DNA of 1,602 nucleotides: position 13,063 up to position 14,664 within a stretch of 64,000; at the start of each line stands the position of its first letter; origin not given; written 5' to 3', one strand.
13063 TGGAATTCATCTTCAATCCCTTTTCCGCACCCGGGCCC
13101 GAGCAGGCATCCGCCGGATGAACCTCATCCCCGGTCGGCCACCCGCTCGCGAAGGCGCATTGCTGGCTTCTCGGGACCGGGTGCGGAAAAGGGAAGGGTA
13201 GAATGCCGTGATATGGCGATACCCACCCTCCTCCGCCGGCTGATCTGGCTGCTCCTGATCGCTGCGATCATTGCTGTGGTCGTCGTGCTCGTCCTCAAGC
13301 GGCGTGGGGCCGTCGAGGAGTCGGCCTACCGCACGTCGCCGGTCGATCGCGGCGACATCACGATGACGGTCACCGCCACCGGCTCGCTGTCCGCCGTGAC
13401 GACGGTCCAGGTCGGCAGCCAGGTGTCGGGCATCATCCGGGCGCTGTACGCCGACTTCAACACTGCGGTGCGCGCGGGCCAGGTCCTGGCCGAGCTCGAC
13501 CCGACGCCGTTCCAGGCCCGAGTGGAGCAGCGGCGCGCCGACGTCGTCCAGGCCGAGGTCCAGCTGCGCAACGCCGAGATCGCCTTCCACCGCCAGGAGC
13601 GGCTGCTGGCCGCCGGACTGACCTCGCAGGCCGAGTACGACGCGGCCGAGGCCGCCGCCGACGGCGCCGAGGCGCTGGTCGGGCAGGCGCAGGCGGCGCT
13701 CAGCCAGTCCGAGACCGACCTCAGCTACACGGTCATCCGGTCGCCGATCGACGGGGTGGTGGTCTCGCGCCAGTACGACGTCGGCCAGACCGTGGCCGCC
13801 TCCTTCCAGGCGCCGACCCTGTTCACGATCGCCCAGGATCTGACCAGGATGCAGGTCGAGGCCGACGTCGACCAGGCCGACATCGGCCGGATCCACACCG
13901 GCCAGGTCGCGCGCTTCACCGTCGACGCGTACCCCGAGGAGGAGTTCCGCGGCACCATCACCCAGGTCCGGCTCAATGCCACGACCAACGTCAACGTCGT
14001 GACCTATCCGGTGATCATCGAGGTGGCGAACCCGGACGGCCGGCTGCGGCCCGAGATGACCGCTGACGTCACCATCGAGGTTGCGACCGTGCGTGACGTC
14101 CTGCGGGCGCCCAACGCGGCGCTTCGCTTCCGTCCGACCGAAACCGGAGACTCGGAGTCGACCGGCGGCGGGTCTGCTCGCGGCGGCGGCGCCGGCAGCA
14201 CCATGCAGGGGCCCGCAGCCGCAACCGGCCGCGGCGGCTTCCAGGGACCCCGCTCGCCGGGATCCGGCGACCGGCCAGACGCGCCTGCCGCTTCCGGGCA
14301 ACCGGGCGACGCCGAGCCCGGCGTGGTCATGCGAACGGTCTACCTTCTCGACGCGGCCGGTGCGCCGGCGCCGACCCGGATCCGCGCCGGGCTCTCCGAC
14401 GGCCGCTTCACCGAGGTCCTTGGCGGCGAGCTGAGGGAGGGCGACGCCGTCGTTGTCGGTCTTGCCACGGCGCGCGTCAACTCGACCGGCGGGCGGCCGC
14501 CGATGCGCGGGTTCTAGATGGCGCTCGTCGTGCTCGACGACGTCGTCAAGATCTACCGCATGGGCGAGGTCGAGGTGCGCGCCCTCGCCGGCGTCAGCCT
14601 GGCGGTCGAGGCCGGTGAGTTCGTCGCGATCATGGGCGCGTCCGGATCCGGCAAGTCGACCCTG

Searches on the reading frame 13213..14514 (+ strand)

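Call 38: search_protein_families(library=pfam, proteins=[window:13213-14514:+], max_evalue=0.001)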
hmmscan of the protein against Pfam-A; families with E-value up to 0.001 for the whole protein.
window:13213-14514:+ (434 aa): 2 families
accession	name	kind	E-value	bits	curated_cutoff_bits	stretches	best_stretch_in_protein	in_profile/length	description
PF16576.10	HlyD_D23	-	2.6e-22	79.6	30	1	61-284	16-214/214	Barrel-sandwich domain of CusB or HlyD membrane-fusion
PF13437.12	HlyD_3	-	9.3e-17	62.1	22.2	1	174-280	1-105/106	HlyD family secretion protein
